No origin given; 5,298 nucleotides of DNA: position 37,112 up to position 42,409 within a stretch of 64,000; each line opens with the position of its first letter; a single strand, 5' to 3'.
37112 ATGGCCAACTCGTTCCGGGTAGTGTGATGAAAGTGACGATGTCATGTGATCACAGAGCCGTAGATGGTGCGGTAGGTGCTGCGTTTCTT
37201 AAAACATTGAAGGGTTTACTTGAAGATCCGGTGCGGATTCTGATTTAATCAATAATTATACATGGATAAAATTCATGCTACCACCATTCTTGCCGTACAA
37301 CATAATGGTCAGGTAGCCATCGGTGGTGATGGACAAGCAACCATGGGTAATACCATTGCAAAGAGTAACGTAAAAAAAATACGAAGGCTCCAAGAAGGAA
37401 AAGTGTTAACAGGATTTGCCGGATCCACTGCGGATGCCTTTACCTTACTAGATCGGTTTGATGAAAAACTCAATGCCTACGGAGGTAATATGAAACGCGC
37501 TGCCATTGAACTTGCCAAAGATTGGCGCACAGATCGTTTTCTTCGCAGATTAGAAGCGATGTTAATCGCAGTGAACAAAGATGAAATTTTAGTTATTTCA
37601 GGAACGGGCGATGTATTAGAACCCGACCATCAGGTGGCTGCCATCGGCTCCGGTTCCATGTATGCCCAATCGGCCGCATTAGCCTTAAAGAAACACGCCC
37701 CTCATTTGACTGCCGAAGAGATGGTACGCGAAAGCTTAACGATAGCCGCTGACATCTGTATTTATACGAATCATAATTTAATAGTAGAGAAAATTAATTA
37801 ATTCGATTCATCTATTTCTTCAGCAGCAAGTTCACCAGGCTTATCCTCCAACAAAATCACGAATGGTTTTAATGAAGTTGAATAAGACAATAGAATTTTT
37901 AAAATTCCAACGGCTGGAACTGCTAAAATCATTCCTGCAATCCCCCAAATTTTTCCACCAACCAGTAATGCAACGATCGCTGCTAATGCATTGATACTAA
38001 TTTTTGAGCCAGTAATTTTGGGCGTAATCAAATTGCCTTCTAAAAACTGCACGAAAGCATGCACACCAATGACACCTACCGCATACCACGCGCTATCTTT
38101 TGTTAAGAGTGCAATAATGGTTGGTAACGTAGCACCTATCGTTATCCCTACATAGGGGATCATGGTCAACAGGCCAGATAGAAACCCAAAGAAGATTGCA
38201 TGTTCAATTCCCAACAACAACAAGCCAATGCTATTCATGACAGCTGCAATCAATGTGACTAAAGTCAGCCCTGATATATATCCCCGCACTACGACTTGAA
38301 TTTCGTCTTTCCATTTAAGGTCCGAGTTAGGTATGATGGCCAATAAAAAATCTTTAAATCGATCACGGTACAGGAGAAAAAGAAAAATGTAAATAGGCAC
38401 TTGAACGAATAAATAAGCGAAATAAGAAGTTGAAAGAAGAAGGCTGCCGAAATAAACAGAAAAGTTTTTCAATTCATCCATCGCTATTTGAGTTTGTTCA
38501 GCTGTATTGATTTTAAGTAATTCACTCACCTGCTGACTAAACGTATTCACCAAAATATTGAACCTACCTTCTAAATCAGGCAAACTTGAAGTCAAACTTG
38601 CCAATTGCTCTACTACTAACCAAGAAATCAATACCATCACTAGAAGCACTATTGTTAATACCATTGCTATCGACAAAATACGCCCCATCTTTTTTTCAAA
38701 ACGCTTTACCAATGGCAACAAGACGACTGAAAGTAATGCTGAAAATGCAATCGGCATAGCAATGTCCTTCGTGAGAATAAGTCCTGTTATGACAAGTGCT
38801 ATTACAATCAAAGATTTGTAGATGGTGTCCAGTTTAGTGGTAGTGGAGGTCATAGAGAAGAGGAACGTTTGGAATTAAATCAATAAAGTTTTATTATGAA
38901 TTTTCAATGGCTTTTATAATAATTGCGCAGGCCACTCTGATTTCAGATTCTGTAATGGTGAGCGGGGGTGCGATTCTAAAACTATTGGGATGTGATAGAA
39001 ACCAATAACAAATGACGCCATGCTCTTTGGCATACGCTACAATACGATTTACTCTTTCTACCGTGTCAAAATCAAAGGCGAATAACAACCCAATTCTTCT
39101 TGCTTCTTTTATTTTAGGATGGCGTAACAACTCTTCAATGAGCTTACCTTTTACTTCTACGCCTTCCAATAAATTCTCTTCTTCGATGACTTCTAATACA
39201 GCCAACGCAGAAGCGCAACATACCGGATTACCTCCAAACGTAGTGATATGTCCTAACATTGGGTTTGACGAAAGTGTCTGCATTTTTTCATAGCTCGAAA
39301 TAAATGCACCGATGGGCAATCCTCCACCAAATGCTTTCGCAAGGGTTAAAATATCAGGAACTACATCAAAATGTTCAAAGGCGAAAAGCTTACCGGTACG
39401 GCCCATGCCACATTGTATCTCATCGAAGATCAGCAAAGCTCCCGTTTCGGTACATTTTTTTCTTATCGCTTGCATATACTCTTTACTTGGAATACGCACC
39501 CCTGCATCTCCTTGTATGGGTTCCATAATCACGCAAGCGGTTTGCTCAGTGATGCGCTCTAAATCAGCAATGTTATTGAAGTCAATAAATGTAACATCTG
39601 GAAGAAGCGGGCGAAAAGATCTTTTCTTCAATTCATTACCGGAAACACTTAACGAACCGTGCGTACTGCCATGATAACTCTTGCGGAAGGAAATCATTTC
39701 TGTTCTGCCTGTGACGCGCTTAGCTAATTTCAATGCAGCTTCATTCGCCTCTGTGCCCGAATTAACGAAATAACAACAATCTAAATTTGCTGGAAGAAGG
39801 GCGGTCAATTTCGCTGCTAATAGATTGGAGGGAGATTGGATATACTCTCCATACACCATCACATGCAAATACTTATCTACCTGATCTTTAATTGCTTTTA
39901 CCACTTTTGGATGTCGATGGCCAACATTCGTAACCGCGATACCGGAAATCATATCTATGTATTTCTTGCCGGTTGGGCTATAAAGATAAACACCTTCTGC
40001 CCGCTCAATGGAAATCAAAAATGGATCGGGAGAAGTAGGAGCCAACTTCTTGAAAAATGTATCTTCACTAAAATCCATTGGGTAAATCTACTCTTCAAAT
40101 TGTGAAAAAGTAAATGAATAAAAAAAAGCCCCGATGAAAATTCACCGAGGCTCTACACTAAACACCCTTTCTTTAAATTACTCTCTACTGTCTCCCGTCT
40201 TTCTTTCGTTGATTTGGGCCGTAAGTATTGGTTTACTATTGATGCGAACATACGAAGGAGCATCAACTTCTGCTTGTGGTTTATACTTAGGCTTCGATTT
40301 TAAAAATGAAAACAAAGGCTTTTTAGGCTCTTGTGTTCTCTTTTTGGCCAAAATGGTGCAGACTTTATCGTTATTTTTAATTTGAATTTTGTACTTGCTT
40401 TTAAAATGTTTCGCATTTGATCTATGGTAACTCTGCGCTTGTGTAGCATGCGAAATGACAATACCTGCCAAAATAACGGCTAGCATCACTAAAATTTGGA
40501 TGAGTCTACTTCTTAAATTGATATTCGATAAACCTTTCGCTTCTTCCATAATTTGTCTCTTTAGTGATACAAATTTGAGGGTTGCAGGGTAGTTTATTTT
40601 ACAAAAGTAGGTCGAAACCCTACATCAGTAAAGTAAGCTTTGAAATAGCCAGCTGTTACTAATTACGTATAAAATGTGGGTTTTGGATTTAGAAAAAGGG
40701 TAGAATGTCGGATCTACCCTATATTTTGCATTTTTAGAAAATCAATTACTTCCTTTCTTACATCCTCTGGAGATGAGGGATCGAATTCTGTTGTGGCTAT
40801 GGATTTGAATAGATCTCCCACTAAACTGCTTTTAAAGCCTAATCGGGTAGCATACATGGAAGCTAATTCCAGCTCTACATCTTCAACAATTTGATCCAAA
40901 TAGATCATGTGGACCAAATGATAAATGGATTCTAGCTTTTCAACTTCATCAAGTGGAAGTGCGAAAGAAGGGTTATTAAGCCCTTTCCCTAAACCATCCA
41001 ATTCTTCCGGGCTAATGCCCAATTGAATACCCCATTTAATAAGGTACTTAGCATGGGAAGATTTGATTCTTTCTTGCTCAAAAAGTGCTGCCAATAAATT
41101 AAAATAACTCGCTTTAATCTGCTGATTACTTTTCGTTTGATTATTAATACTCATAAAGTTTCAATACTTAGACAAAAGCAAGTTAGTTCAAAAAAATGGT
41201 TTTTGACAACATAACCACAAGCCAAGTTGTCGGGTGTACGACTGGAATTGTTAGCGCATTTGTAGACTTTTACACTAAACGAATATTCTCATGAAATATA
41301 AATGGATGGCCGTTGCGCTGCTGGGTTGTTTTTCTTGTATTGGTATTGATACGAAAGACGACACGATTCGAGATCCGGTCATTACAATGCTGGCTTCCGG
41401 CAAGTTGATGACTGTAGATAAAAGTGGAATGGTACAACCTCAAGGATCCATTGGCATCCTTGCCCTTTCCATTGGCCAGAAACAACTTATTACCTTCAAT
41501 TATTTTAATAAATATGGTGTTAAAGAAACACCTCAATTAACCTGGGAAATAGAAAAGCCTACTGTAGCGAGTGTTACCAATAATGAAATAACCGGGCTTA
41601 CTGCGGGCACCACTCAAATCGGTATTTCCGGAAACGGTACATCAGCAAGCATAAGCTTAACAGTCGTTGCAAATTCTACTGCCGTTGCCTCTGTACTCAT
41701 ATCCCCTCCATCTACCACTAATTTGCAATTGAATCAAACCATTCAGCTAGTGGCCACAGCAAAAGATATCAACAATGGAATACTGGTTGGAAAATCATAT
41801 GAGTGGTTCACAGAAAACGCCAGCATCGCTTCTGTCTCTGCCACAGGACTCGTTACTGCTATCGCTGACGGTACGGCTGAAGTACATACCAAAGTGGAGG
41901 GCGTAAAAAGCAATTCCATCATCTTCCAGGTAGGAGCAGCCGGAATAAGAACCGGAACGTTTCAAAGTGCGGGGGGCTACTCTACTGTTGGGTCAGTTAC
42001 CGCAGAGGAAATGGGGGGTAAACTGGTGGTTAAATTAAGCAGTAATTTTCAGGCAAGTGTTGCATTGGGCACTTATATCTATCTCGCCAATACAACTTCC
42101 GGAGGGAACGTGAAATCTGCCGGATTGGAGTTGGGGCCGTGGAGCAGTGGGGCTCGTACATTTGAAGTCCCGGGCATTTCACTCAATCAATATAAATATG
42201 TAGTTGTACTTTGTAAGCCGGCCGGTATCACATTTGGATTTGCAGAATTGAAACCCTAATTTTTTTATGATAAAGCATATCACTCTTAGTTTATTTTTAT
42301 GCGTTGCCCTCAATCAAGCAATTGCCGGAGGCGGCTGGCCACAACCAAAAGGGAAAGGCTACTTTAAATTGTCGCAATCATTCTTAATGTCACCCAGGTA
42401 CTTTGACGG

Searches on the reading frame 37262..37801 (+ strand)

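Call 13: search_protein_families(library=pfam, proteins=[window:37262-37801:+])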
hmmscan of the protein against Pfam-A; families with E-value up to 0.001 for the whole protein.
window:37262-37801:+ (179 aa): 1 family
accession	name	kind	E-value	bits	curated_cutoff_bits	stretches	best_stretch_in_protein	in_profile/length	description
PF00227.31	Proteasome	-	7.4e-28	97.9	22.4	1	5-177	3-188/189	Proteasome subunit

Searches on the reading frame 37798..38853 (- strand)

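Call 13: search_protein_families(library=pfam, proteins=[window:37798-38853:-])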
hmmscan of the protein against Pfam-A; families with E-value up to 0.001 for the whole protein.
window:37798-38853:- (351 aa): 1 family
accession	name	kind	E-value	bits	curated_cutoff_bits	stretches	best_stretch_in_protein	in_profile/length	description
PF01594.21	AI-2E_transport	-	1.8e-53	182.3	34.3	1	16-323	5-324/327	AI-2E family transporter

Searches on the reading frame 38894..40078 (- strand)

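Call 13: search_protein_families(library=pfam, proteins=[window:38894-40078:-])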
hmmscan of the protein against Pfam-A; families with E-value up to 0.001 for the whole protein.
window:38894-40078:- (394 aa): 1 family
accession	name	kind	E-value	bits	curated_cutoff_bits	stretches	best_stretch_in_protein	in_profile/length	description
PF00202.27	Aminotran_3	-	5e-109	365.1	30.5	1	17-391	6-403/403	Aminotransferase class-III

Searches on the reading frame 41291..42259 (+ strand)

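Call 13: search_protein_families(library=pfam, proteins=[window:41291-42259:+])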
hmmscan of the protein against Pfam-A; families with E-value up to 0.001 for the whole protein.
window:41291-42259:+ (322 aa): 3 families
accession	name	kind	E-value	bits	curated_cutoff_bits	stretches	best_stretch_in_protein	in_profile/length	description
PF02368.24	Big_2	-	2.3e-11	43.9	22.8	1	131-199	1-65/79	Bacterial Ig-like domain (group 2)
PF21461.3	HL_N-beta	-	5.8e-07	29.6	27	1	73-123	4-55/57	Hyaluronate lyase, N-terminal beta-sheet domain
PF22359.2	Big-like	-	0.00042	21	27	0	179-202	12-35/48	Bacterial Ig-like domain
